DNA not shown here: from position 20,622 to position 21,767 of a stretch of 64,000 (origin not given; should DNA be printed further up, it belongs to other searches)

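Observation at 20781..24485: Aldolase / fold-III decarboxylase / class-IV aminotransferase trio around the initiating transferase: candidate pathway to a non-sugar amine decoration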

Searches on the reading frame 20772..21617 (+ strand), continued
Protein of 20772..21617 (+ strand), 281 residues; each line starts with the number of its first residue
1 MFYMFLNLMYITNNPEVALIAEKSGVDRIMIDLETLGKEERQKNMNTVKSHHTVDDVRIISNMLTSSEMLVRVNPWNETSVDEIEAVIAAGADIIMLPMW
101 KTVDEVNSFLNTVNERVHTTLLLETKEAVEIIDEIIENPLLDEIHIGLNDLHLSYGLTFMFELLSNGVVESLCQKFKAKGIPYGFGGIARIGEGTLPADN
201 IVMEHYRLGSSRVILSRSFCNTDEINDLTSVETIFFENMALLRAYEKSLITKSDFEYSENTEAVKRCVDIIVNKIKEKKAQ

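Call 47: search_protein_families(library=pfam, proteins=[L022:7065-8426:+, L027:15891-17090:+, L027:17087-18274:+, L025:9557-10351:+, L025:10348-11244:+, L025:11202-12398:+, L022:1836-2219:+, L038:3239-3619:+, L038:6452-7063:+, L038:4486-5772:+], max_evalue=0.01)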
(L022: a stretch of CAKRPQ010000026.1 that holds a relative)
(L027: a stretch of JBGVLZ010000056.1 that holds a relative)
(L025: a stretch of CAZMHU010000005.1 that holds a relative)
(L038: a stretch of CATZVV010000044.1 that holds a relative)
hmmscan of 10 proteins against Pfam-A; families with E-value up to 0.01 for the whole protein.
L022:7065-8426:+ (453 aa): 6 families
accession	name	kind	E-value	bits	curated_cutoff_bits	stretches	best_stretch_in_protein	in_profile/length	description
PF00534.26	Glycos_transf_1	-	2.6e-13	50.3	26.4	1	308-422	34-160/172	Glycosyl transferases group 1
PF13692.12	Glyco_trans_1_4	-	1.3e-11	45.4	27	1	310-391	27-114/142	Glycosyl transferases group 1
PF13439.12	Glyco_transf_4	-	1.5e-11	45.1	28.5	1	57-261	5-168/170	Glycosyltransferase Family 4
PF13579.12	Glyco_trans_4_4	-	3.3e-05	24.7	29.7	1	116-258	57-158/158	Glycosyl transferase 4-like domain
PF20706.3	GT4-conflict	-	0.00076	19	26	1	342-381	270-309/385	Family 4 Glycosyltransferase in conflict systems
PF13524.12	Glyco_trans_1_2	-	0.0034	17.8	25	1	308-382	6-79/144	Glycosyl transferase-like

L027:15891-17090:+ (399 aa): 1 family
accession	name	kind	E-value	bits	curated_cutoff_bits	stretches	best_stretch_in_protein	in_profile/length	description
PF04230.19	PS_pyruv_trans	-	2.9e-21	77.1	25.3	1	13-332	1-276/280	Polysaccharide pyruvyl transferase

L027:17087-18274:+ (395 aa): 1 family
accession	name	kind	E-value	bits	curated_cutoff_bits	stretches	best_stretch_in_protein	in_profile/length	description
PF04932.20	Wzy_C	-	2.1e-06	28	31.7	1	188-330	2-148/149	O-Antigen ligase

L025:9557-10351:+ (264 aa): 3 families
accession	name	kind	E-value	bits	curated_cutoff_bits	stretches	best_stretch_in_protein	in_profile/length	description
PF04488.21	Gly_transf_sug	-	1.2e-15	58.4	23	1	21-99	5-91/93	Glycosyltransferase sugar-binding region containing DXD motif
PF05704.18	Caps_synth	-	9.9e-10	38.7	24.5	1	3-101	47-150/278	Capsular polysaccharide synthesis protein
PF12919.13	TcdA_TcdB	-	4.6e-08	33.2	23.6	1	50-85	159-194/382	TcdA/TcdB catalytic glycosyltransferase domain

L025:10348-11244:+ (298 aa): 4 families
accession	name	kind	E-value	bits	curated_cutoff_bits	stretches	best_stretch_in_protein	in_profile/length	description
PF00535.33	Glycos_transf_2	-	2.5e-26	93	23.3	1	3-100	1-97/168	Glycosyl transferase family 2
PF10111.15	Glyco_tranf_2_2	-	2e-05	24.6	27.3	1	24-96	21-96/276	Glycosyltransferase like family 2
PF13704.12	Glyco_tranf_2_4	-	0.00093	20.1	27.5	1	32-94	22-84/98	Glycosyl transferase family 2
PF13641.12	Glyco_tranf_2_3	-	0.0025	18.3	27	1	3-117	4-120/230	Glycosyltransferase like family 2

L025:11202-12398:+ (398 aa): 1 family
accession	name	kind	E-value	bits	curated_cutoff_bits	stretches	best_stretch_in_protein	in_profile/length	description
PF04932.20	Wzy_C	-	5e-16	59.3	31.7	1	193-334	1-149/149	O-Antigen ligase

L022:1836-2219:+ (127 aa): 1 family
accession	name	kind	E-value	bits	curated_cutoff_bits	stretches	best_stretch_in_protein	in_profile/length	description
PF02784.22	Orn_Arg_deC_N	-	2.2e-11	44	23.4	1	33-123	8-101/247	Pyridoxal-dependent decarboxylase, pyridoxal binding domain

L038:3239-3619:+ (126 aa): 1 family
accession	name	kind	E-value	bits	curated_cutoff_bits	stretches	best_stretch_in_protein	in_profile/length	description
PF02397.22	Bac_transf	-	2.3e-39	135.2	27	1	6-113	1-107/179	Bacterial sugar transferase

L038:6452-7063:+ (203 aa): 4 families
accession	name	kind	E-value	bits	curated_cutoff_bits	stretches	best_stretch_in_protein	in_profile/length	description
PF17836.7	PglD_N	-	3.3e-20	72.8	23.4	1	8-81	1-78/78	PglD N-terminal domain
PF00132.30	Hexapep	-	2.8e-14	52.5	27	3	98-130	2-34/36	Bacterial transferase hexapeptide (six repeats)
PF25084.1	LbH_EIF2B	-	2.6e-06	27.8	54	1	91-158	38-103/105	EIF2B subunit epsilon LbH domain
PF14602.12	Hexapep_2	-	0.00021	21.4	27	0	152-184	2-32/34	Hexapeptide repeat of succinyl-transferase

L038:4486-5772:+ (428 aa): 2 families
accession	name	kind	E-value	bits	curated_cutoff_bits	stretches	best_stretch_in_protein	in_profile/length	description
PF01041.23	DegT_DnrJ_EryC1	-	1.1e-65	222.7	19.8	1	26-423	6-359/360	DegT/DnrJ/EryC1/StrS aminotransferase family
PF01212.27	Beta_elim_lyase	-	0.0038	17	27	1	45-238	32-215/288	Beta-eliminating lyase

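Call 58: search_protein_families(library=pfam, proteins=[L021:5403-6641:+, L021:6663-7733:+, L021:7874-8965:+, L021:8981-9973:+, L015:8410-9705:+, L031:8870-9925:+, L061:8665-9798:+, L066:8530-9561:+, L028:1582-3384:+, L074:8490-9809:+], max_evalue=0.001)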
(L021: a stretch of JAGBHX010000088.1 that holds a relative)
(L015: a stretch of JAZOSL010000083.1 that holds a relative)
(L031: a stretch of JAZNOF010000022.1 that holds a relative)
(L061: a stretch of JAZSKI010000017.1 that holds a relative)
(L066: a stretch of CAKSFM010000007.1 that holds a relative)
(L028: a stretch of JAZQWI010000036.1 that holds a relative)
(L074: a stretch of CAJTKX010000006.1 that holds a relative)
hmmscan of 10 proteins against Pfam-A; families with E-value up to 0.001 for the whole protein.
L021:5403-6641:+ (412 aa): 2 families
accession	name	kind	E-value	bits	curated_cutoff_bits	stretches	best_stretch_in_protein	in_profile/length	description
PF00742.24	Homoserine_dh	-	8.4e-66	221.5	22.9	1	132-311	1-173/173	Homoserine dehydrogenase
PF03447.22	NAD_binding_3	-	1.1e-14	55.6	24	1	7-124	1-116/116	Homoserine dehydrogenase, NAD binding domain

L021:6663-7733:+ (356 aa): 4 families
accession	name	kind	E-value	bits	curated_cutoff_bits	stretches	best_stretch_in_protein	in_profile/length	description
PF00696.33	AA_kinase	-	1.5e-55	188.9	24.9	1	3-229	2-233/234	Amino acid kinase family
PF22468.2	ACT_9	-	8.6e-13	48.3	27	1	263-321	1-58/61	ACT domain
PF01842.31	ACT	-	3.2e-09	36.8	27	1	266-324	5-65/66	ACT domain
PF13840.12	ACT_7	-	5.4e-08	33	27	1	259-321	5-64/65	ACT domain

L021:7874-8965:+ (363 aa): 2 families
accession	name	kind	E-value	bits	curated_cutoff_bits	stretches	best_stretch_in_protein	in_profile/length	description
PF11258.13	DUF3048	-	3e-43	147.9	25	1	60-207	1-147/148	Protein of unknown function (DUF3048) N-terminal domain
PF17479.7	DUF3048_C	-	1e-21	77.8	25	1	237-349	2-114/114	Protein of unknown function (DUF3048) C-terminal domain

L021:8981-9973:+ (330 aa): 2 families
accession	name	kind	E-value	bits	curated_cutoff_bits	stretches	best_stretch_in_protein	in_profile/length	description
PF00185.30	OTCace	-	4.1e-55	186.6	29.4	1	155-328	1-156/157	Aspartate/ornithine carbamoyltransferase, Asp/Orn binding domain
PF02729.26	OTCace_N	-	1e-49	168.9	29.9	1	9-149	1-148/148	Aspartate/ornithine carbamoyltransferase, carbamoyl-P binding domain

L015:8410-9705:+ (431 aa): 0 families

L031:8870-9925:+ (351 aa): 1 family
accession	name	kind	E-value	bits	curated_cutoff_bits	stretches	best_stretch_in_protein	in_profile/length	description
PF04055.27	Radical_SAM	-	4.4e-16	59.9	29.5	1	58-220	1-165/166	Radical SAM superfamily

L061:8665-9798:+ (377 aa): 3 families
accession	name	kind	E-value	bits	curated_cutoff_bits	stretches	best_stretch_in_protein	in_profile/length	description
PF02481.21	DNA_processg_A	-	5.2e-59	199.4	29.6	1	77-283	3-211/212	DNA recombination-mediator protein A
PF17782.7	DprA_WH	-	6.4e-06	26.6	22.9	1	316-369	5-58/61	DprA winged helix domain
PF18306.6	LDcluster4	-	1.2e-05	25.4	26.3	1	118-173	2-58/151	SLOG cluster4 family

L066:8530-9561:+ (343 aa): 1 family
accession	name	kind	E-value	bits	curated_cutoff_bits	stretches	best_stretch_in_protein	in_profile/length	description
PF01261.30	AP_endonuc_2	-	3.8e-20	73.1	31.1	1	35-245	2-192/249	Xylose isomerase-like TIM barrel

L028:1582-3384:+ (600 aa): 3 families
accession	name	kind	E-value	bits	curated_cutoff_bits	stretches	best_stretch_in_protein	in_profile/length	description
PF07882.17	Fucose_iso_N2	-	7.7e-90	299.8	22.3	1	181-359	1-180/180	L-fucose isomerase, second N-terminal domain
PF07881.17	Fucose_iso_N1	-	1.9e-79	265.8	28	1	10-180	1-169/169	L-fucose isomerase, first N-terminal domain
PF02952.23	Fucose_iso_C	-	1.2e-43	148.7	29.3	1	397-561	1-143/143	L-fucose isomerase, C-terminal domain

L074:8490-9809:+ (439 aa): 1 family
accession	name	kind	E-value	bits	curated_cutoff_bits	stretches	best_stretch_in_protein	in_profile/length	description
PF00753.33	Lactamase_B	-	6e-11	43.1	22.7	1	101-157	5-60/196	Metallo-beta-lactamase superfamily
